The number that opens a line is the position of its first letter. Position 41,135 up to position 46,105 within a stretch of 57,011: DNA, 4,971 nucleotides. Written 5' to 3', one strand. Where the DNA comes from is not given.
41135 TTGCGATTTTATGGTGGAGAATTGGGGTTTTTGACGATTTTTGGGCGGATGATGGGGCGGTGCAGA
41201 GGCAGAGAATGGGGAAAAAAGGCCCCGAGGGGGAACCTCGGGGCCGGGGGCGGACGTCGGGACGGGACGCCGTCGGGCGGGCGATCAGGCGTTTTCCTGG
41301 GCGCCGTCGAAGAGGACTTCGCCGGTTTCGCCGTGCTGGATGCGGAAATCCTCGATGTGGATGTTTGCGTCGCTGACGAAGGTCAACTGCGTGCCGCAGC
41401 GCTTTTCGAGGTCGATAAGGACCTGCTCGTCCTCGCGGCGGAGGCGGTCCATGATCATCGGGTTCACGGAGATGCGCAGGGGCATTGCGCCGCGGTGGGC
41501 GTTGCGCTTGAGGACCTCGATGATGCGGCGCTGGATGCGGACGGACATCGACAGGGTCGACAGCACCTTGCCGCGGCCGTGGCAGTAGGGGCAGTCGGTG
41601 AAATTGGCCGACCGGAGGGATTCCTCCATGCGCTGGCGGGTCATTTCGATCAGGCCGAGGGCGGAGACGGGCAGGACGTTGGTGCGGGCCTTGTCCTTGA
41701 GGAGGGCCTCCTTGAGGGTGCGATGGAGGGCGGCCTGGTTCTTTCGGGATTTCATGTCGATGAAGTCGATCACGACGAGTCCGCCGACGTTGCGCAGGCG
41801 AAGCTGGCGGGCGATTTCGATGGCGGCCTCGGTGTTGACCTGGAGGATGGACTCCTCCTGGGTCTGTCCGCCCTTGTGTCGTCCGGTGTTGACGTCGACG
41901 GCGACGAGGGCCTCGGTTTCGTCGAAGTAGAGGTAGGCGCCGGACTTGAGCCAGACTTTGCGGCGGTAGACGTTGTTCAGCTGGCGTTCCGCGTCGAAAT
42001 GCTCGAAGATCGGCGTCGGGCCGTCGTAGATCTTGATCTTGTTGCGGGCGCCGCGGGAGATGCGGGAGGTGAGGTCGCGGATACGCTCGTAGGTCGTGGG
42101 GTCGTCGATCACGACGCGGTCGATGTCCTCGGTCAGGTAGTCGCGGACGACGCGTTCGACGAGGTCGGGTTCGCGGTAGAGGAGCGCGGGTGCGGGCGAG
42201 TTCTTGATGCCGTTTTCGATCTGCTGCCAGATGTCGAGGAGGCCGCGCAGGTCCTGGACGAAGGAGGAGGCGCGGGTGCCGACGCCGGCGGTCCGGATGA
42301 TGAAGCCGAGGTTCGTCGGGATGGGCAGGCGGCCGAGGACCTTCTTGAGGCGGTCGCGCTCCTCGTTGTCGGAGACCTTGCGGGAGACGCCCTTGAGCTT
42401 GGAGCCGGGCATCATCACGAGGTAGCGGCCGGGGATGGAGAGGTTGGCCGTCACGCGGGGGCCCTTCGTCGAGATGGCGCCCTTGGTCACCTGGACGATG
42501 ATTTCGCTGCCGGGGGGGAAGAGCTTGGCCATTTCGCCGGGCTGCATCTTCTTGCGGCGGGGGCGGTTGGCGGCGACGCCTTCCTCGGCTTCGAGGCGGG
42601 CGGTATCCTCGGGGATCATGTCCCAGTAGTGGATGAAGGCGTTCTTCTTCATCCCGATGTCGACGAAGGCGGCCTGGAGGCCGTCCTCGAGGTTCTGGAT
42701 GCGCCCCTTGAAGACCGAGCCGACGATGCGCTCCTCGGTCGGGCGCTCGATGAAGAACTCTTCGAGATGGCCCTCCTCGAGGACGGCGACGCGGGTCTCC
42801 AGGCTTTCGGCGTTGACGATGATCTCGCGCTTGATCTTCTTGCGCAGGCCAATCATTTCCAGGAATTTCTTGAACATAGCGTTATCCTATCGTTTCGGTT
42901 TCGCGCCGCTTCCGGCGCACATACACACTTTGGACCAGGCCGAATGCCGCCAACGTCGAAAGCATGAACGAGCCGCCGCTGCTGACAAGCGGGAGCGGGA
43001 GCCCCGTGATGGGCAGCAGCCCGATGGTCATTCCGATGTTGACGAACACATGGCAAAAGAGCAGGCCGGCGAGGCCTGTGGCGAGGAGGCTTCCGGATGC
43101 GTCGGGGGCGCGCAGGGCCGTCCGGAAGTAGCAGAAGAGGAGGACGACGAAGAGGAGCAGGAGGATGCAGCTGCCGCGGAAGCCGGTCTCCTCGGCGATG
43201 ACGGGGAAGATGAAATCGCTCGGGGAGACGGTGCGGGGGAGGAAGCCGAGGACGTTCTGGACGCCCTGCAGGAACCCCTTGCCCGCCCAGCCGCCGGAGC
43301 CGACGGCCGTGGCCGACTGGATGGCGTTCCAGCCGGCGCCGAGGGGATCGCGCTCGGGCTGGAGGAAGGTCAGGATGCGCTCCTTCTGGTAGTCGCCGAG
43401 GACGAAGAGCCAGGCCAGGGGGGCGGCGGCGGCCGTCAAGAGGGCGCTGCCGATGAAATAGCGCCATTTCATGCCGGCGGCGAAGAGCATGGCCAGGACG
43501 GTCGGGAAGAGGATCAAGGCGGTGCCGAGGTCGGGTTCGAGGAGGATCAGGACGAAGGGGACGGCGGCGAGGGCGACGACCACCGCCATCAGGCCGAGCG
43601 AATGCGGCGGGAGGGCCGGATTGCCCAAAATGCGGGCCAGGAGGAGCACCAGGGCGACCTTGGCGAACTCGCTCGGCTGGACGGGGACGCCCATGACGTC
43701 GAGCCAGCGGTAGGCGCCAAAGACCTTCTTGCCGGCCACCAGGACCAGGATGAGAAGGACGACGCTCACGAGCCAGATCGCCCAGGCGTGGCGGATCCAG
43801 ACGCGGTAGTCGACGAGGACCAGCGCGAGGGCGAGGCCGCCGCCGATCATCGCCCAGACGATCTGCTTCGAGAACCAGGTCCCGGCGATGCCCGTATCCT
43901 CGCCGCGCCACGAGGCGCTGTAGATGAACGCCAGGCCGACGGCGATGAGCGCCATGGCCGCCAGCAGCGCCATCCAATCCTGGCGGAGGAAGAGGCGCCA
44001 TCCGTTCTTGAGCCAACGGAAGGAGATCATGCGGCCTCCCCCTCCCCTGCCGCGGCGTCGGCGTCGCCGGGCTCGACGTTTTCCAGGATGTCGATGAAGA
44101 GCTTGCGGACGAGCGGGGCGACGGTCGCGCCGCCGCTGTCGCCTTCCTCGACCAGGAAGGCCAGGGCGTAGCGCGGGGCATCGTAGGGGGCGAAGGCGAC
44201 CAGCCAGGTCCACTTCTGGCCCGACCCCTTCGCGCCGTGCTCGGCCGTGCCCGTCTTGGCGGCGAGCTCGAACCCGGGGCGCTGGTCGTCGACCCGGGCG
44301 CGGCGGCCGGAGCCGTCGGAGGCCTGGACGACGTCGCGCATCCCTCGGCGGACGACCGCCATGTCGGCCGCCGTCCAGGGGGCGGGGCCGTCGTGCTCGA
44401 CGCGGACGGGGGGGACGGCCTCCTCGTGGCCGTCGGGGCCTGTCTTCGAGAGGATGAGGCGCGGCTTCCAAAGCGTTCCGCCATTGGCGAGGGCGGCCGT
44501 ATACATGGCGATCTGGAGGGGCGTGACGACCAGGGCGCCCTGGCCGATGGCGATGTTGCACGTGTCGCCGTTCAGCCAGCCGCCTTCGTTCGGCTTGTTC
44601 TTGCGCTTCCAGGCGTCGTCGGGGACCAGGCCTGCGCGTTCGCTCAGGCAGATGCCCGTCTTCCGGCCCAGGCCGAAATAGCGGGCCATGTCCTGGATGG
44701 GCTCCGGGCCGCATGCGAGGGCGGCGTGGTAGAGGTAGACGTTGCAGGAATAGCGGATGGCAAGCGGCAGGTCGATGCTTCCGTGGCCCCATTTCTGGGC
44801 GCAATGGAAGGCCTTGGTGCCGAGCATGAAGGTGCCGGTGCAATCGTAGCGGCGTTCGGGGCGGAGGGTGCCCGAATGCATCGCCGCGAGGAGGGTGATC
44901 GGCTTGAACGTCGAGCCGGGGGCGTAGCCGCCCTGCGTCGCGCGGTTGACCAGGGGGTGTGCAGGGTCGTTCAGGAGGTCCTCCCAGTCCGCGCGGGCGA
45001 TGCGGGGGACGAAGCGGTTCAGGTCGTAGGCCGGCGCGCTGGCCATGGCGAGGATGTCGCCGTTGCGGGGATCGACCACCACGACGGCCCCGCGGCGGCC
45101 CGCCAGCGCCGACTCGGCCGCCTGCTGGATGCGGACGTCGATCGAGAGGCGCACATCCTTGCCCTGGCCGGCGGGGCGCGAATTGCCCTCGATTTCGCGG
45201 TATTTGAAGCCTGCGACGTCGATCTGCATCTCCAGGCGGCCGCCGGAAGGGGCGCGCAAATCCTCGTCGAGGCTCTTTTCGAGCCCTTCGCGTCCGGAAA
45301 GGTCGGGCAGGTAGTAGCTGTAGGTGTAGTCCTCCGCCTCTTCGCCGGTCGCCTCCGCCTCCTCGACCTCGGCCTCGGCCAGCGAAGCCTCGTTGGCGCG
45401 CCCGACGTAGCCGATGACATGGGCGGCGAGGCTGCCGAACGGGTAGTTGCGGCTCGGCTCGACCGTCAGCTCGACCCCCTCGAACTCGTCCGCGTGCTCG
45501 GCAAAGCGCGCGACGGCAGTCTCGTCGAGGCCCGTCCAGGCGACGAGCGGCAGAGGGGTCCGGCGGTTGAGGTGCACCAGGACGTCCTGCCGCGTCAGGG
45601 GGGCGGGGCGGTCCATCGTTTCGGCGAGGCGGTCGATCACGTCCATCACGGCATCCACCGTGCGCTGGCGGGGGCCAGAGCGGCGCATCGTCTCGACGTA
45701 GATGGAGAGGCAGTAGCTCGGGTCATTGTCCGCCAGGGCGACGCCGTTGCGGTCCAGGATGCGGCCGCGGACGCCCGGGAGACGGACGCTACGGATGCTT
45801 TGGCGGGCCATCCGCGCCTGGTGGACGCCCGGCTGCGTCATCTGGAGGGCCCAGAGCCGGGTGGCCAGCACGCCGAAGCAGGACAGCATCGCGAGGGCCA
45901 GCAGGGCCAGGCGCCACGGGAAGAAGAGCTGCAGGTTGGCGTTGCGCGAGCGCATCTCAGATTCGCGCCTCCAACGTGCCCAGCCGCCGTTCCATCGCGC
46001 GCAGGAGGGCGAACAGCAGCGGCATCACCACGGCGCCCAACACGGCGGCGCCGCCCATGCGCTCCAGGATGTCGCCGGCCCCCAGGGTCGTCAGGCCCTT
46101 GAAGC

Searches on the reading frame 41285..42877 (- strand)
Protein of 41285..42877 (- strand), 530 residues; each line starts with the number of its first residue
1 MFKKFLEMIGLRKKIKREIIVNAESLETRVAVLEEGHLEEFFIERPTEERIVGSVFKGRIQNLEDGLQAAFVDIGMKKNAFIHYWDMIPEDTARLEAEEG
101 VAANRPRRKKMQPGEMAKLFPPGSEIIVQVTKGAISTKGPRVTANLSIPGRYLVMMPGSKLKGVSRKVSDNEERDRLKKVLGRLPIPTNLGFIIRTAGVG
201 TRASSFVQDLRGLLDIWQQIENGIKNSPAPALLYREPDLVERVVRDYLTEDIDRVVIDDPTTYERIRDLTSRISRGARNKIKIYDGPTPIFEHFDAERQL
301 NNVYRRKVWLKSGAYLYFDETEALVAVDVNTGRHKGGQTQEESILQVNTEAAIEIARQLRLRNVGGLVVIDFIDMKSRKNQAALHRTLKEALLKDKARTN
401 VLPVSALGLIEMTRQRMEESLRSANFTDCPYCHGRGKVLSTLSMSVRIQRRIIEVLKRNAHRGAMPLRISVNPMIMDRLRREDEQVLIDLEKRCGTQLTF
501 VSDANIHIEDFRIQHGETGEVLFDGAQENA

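Call 9: search_protein_families(library=pfam, proteins=[window:41285-42877:-], max_evalue=0.001)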
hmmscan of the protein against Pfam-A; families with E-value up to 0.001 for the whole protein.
window:41285-42877:- (530 aa): 2 families
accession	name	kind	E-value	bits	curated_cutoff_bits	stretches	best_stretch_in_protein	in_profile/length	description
PF10150.14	RNase_E_G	-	7.7e-99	330.9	25.5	1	147-417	1-270/270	Ribonuclease E/G family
PF20833.2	RNase_E_G_Thio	-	3.3e-08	34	26.8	1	429-515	2-85/86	RNase E/G, Thioredoxin-like domain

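Call 12: list_cluster_members(proteins=[P0001, window:41285-42877:-, window:47497-48525:-])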
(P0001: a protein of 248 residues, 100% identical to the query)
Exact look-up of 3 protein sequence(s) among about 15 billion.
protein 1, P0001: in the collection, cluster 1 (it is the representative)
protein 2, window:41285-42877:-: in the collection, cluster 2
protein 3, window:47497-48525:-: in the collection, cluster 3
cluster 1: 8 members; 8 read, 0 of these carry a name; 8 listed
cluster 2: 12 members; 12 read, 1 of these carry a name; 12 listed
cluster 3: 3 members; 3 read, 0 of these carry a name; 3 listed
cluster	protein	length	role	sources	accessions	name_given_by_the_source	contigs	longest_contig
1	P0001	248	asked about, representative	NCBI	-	-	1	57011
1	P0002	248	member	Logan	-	-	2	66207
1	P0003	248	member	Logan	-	-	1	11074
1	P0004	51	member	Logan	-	-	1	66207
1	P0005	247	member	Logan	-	-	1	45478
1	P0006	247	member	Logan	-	-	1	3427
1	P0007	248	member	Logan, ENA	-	-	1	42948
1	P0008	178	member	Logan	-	-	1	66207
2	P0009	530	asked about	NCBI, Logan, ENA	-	-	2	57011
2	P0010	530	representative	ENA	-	-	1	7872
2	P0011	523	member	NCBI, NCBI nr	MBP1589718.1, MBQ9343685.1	MAG: Rne/Rng family ribonuclease [Kiritimatiellae bacterium] | Rne/Rng family ribonuclease [Kiritimatiellia bacterium]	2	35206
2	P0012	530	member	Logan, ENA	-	-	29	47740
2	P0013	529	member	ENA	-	-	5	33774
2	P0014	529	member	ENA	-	-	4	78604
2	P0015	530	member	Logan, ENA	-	-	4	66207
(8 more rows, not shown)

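Call 34: find_related_loci(query=window:41285-42877:-, collection=genome_contigs, flank=10000)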
Query window:41285-42877:- (530 aa) in genome_contigs; peptide patterns used: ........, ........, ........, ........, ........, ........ (x = any residue, [..] = any of these).
600 stretches matched a pattern (row limit reached: there are more); 590 encode a relative of the query (tblastn E <= 1e-3); the best 80 are kept; 80 distinct loci.
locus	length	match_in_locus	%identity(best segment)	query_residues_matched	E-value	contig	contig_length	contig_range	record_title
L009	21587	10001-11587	91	1-529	0e+0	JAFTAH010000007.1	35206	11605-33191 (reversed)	MAG: Kiritimatiellae bacterium isolate RGIG3636 Goat_Rumen.Co__c56715, whole genome shotgun sequence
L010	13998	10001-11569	82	1-525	0e+0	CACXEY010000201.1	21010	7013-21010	uncultured bacterium isolate RUG11196 genome assembly, contig: RUG11196_asm_201, whole genome shotgun sequence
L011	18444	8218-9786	82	1-525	0e+0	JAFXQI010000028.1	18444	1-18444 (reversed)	MAG: Kiritimatiellae bacterium isolate RGIG6649 Sheep_Rumen-1__c450, whole genome shotgun sequence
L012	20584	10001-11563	81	4-524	0e+0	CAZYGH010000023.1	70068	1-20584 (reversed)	MAG TPA_asm: uncultured Verrucomicrobiota bacterium isolate binchicken_co309_146 genome assembly, contig: NODE_188_lengt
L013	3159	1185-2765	79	1-528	0e+0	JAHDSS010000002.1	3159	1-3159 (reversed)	MAG: Kiritimatiellae bacterium isolate SV3-B9.1 k141_29228, whole genome shotgun sequence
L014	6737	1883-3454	79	5-528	0e+0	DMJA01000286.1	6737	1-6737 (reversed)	MAG TPA_asm: Verrucomicrobia bacterium isolate UBA8943 contig_71708, whole genome shotgun sequence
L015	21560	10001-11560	81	5-524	0e+0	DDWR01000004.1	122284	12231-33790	MAG TPA_asm: Verrucomicrobia bacterium UBA2281 UBA2281_contig_11035, whole genome shotgun sequence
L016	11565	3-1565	80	8-528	0e+0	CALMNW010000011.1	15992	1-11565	MAG TPA_asm: uncultured Verrucomicrobia bacterium isolate SRR8859111_bin.86_CONCOCT_v1.1_MAG genome assembly, contig: ER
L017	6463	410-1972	80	4-524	0e+0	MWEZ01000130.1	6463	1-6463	MAG: Verrucomicrobia bacterium ADurb.Bin018 BWX54_contig000130, whole genome shotgun sequence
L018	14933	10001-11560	78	5-524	0e+0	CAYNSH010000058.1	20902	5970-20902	MAG TPA_asm: uncultured Verrucomicrobiota bacterium isolate SRP241326_co2_331 genome assembly, contig: NODE_3607_length_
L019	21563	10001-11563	69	4-523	0e+0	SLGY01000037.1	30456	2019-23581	MAG: Kiritimatiellae bacterium isolate CSSed165cm_123 CSSed16-5cm-2389, whole genome shotgun sequence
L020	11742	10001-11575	69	4-528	0e+0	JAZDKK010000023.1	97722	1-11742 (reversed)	MAG: Verrucomicrobiota bacterium isolate MEGAHIT-group-0.530 k141_233824, whole genome shotgun sequence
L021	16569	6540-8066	70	22-528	0e+0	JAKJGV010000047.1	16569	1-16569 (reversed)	MAG: Verrucomicrobia bacterium isolate UR.bin260 NODE_47_length_16569_cov_2.352535, whole genome shotgun sequence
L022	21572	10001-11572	67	5-530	0e+0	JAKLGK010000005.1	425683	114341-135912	MAG: Verrucomicrobia bacterium isolate RA.bin38 RA.bin38_5, whole genome shotgun sequence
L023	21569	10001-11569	66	1-523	0e+0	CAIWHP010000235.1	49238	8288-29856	MAG: uncultured Lentisphaerae bacterium isolate Loclat_bin-07389 genome assembly, contig: bin-07389:235/280, whole genom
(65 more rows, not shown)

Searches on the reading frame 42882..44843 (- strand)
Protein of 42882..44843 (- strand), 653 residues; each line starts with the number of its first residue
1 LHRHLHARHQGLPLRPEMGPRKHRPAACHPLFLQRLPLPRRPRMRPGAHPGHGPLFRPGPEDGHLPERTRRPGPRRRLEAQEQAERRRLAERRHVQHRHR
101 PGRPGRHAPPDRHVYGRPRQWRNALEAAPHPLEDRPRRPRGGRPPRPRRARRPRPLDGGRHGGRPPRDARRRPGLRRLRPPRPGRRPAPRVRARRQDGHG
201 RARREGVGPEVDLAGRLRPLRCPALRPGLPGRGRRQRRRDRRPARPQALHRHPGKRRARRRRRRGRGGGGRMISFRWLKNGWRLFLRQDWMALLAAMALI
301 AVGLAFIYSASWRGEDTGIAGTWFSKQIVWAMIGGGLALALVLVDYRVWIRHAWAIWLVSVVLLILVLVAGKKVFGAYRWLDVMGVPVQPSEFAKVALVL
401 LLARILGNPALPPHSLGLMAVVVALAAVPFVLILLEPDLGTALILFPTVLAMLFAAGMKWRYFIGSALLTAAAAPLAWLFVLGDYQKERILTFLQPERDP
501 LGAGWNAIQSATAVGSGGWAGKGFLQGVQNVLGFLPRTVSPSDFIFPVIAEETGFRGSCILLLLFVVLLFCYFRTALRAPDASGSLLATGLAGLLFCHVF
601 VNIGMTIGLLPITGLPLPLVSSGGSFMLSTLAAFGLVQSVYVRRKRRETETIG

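Call 9: search_protein_families(library=pfam, proteins=[window:42882-44843:-], max_evalue=0.001)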
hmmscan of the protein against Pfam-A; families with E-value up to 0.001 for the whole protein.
window:42882-44843:- (653 aa): 1 family
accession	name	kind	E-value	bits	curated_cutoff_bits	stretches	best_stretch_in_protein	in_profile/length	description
PF01098.24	FTSW_RODA_SPOVE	-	3e-91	306.5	26.4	1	291-644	3-354/356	Cell cycle protein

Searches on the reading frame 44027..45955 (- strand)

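Call 9: search_protein_families(library=pfam, proteins=[window:44027-45955:-], max_evalue=0.001)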
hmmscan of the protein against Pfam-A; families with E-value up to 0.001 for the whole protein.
window:44027-45955:- (642 aa): 2 families
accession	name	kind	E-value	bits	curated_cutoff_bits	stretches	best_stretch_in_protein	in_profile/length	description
PF00905.27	Transpeptidase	-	1.4e-63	215.3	22.1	1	289-619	1-297/299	Penicillin binding protein transpeptidase domain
PF03717.20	PBP_dimer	-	1e-29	104.7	24.4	1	60-249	3-173/180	Penicillin-binding Protein dimerisation domain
